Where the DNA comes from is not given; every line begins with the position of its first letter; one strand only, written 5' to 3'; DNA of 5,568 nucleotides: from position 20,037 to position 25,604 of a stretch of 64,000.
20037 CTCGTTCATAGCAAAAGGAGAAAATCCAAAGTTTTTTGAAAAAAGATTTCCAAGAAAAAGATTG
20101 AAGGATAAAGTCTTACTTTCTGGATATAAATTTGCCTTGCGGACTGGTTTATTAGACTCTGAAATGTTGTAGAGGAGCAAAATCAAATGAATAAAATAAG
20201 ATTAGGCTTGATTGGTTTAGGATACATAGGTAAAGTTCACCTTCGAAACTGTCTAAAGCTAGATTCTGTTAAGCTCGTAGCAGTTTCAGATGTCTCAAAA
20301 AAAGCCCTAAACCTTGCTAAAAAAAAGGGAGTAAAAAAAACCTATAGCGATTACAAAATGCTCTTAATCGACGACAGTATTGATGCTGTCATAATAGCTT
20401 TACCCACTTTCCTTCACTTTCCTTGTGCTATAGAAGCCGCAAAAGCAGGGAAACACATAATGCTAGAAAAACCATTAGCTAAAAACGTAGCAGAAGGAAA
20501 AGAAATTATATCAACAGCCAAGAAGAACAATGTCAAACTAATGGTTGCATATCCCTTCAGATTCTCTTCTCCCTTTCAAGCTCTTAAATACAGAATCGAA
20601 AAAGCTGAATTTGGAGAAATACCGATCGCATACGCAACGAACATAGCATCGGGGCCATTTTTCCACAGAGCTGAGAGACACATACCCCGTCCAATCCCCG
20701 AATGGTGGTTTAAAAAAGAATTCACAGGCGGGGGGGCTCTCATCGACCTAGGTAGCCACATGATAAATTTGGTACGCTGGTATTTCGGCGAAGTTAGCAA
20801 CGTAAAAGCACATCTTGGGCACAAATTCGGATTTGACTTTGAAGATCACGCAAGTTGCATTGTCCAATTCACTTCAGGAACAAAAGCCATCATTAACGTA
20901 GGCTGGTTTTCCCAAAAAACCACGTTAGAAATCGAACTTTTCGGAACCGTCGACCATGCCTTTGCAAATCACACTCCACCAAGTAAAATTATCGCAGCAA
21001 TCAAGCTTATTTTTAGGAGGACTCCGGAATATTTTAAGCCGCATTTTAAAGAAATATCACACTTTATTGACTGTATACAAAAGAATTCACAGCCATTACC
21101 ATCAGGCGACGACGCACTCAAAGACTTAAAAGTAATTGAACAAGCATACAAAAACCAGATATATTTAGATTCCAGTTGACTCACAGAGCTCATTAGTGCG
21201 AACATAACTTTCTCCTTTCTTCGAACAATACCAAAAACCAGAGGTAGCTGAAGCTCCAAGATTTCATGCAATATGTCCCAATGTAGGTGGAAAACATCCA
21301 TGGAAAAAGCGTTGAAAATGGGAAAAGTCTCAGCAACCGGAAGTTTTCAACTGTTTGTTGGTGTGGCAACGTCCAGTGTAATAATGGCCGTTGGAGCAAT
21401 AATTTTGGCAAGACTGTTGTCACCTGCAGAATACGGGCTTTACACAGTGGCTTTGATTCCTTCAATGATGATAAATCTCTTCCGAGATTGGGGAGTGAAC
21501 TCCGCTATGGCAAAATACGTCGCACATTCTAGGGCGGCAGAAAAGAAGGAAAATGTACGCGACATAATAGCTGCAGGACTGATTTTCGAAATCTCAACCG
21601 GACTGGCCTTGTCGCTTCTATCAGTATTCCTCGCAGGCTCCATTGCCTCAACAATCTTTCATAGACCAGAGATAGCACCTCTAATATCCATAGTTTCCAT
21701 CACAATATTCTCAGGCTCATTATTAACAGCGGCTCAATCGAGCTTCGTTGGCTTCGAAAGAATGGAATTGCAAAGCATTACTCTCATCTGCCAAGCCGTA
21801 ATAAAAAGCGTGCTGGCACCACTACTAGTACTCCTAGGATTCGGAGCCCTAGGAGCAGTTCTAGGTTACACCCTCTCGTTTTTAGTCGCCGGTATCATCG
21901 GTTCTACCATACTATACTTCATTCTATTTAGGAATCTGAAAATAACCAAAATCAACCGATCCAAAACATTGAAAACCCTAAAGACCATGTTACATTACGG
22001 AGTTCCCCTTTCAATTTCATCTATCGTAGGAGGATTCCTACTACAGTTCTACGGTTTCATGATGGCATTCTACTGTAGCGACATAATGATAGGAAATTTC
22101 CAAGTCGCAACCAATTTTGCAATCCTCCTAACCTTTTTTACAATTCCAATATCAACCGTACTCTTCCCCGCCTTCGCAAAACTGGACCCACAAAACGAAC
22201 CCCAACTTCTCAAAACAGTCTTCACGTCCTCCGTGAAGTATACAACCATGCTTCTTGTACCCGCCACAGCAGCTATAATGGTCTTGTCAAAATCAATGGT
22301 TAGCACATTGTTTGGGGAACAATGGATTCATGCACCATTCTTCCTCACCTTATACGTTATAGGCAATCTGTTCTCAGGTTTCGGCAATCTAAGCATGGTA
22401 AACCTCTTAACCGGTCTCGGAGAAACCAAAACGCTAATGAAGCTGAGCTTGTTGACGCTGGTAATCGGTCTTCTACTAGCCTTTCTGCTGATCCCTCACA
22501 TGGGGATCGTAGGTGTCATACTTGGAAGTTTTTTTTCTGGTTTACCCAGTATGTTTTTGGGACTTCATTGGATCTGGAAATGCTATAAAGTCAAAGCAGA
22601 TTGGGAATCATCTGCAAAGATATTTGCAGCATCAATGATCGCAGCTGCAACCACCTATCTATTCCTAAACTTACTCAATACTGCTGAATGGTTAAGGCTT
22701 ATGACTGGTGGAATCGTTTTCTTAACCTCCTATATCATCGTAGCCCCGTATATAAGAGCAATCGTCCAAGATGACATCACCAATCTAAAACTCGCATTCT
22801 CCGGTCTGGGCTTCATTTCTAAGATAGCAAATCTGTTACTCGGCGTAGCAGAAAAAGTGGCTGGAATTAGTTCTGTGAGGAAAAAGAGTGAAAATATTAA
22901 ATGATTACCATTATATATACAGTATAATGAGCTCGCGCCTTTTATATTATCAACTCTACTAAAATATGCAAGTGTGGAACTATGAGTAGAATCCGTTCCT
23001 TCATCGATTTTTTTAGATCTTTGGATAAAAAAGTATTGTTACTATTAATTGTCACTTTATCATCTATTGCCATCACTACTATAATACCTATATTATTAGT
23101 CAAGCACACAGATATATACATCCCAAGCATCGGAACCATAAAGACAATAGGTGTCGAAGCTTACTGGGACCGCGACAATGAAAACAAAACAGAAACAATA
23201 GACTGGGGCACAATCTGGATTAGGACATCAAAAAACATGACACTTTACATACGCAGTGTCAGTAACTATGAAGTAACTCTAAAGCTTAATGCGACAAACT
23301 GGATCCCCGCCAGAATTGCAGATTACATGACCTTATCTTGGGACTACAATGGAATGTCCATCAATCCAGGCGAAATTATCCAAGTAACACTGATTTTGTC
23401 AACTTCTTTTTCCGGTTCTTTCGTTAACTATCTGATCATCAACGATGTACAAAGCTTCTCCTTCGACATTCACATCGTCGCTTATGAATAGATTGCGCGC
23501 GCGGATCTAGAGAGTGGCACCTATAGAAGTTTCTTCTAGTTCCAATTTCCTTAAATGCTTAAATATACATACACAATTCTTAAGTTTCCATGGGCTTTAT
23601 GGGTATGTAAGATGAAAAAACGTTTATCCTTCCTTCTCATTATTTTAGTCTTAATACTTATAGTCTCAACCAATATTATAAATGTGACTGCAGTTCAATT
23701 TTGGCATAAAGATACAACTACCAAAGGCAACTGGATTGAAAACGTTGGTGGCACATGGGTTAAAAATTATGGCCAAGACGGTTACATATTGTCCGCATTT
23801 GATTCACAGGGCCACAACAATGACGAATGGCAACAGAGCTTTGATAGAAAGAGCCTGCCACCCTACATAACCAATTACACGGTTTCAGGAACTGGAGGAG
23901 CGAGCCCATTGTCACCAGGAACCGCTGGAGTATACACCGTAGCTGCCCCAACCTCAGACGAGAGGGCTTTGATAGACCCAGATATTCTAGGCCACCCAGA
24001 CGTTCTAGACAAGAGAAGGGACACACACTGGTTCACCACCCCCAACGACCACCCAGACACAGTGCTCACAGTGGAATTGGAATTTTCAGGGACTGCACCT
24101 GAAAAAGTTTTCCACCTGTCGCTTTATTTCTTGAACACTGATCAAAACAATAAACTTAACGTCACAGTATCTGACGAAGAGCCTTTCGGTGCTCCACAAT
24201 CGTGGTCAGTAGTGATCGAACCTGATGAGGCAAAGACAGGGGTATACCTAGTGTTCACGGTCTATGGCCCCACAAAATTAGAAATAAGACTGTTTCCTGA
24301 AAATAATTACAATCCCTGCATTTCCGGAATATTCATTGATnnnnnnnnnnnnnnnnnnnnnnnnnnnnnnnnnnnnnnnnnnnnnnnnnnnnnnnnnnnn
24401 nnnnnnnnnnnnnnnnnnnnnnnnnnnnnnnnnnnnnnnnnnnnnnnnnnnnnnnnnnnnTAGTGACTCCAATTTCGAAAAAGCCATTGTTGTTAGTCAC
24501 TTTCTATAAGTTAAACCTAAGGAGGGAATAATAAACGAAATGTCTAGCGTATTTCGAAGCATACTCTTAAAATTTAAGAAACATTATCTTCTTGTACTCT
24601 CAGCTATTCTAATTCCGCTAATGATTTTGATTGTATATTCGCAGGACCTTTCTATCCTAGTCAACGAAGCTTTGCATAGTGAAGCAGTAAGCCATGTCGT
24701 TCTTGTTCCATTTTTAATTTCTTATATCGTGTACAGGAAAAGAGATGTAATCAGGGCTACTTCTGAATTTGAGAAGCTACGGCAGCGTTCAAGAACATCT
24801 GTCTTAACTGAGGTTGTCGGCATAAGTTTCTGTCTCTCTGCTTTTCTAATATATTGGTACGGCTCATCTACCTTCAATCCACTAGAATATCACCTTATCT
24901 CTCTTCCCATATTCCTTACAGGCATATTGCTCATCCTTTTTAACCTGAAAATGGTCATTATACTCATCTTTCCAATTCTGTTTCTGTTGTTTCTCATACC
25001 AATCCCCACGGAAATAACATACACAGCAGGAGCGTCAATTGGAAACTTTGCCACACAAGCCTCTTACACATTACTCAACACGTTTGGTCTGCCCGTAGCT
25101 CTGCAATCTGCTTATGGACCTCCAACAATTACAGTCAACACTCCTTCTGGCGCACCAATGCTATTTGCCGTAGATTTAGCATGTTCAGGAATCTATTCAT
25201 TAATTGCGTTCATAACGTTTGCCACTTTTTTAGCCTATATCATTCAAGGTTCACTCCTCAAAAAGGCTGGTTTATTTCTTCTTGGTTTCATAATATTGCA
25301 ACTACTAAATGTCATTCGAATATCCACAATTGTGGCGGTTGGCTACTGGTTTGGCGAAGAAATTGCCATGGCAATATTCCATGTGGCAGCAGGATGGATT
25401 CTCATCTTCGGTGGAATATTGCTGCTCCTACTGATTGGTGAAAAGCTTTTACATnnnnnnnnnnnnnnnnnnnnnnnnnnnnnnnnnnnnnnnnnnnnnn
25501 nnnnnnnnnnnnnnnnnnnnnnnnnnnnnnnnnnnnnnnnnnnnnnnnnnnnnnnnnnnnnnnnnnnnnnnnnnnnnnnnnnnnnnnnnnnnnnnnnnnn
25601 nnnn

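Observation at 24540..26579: Archaeosortase fused to a zinc ribbon, an EpsI-like ectodomain and a C-terminal winged-helix domain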

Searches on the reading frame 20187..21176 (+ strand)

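Call 6: search_protein_families(library=pfam, proteins=[window:20187-21176:+], max_evalue=0.01)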
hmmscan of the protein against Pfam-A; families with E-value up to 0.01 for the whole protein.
window:20187-21176:+ (330 aa): 4 families
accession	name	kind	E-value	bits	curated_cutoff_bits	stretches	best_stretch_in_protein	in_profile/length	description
PF01408.29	GFO_IDH_MocA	-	2.1e-28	99.8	24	1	4-122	1-120/120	Oxidoreductase family, NAD-binding Rossmann fold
PF22725.1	GFO_IDH_MocA_C3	-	3e-20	72.9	27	1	132-254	3-119/124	GFO/IDH/MocA C-terminal domain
PF02894.22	GFO_IDH_MocA_C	-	1.5e-14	54.7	22.9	1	137-322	4-208/218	Oxidoreductase family, C-terminal alpha/beta domain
PF03435.24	Sacchrp_dh_NADP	-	0.0051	17.6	25.1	0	8-91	3-95/129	Saccharopine dehydrogenase NADP binding domain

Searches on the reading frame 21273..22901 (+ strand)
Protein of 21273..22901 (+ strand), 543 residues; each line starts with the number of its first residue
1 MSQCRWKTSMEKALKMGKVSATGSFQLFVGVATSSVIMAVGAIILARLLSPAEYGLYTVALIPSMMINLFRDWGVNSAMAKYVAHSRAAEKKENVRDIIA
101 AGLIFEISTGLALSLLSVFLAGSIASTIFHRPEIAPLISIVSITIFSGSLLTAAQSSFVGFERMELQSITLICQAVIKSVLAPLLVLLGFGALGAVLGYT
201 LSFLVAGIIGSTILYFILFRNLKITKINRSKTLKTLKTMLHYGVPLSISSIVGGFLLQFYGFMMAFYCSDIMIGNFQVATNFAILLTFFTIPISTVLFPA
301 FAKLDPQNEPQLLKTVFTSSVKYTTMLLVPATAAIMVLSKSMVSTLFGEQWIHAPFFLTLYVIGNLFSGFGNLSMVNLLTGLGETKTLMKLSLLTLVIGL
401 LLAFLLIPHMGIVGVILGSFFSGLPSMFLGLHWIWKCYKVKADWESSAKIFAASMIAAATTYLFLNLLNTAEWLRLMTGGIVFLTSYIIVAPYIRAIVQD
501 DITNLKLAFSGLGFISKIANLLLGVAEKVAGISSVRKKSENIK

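Call 6: search_protein_families(library=pfam, proteins=[window:21273-22901:+], max_evalue=0.01)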
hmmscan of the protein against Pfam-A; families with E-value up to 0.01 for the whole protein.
window:21273-22901:+ (543 aa): 4 families
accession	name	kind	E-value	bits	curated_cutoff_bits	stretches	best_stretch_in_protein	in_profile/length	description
PF13440.11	Polysacc_synt_3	-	5.3e-31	108.4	23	1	44-353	1-290/293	Polysaccharide biosynthesis protein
PF01943.22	Polysacc_synt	-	6.3e-29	101.7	28.2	1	23-304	4-273/274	Polysaccharide biosynthesis protein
PF03023.19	MurJ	-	7.6e-09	35.1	27.4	1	135-473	105-440/451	Lipid II flippase MurJ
PF01554.23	MatE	-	0.00077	19.6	24.9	1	29-183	4-160/161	MatE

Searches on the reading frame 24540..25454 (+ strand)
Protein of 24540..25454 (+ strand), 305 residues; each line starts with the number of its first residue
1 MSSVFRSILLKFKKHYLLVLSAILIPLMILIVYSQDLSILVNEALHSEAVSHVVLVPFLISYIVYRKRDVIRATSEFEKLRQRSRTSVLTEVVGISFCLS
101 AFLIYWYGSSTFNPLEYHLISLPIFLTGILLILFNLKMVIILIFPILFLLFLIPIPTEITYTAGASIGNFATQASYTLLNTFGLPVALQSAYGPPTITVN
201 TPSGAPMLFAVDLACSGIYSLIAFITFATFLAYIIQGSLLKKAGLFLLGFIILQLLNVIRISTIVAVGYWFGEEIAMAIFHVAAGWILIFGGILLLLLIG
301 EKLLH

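Call 46: search_dna_similar(query=window:24540-25454:+, collection=plasmids, mode=protein, max_evalue=0.001, max_rows=20)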
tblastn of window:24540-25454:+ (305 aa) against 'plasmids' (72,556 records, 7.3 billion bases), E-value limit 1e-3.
No match.
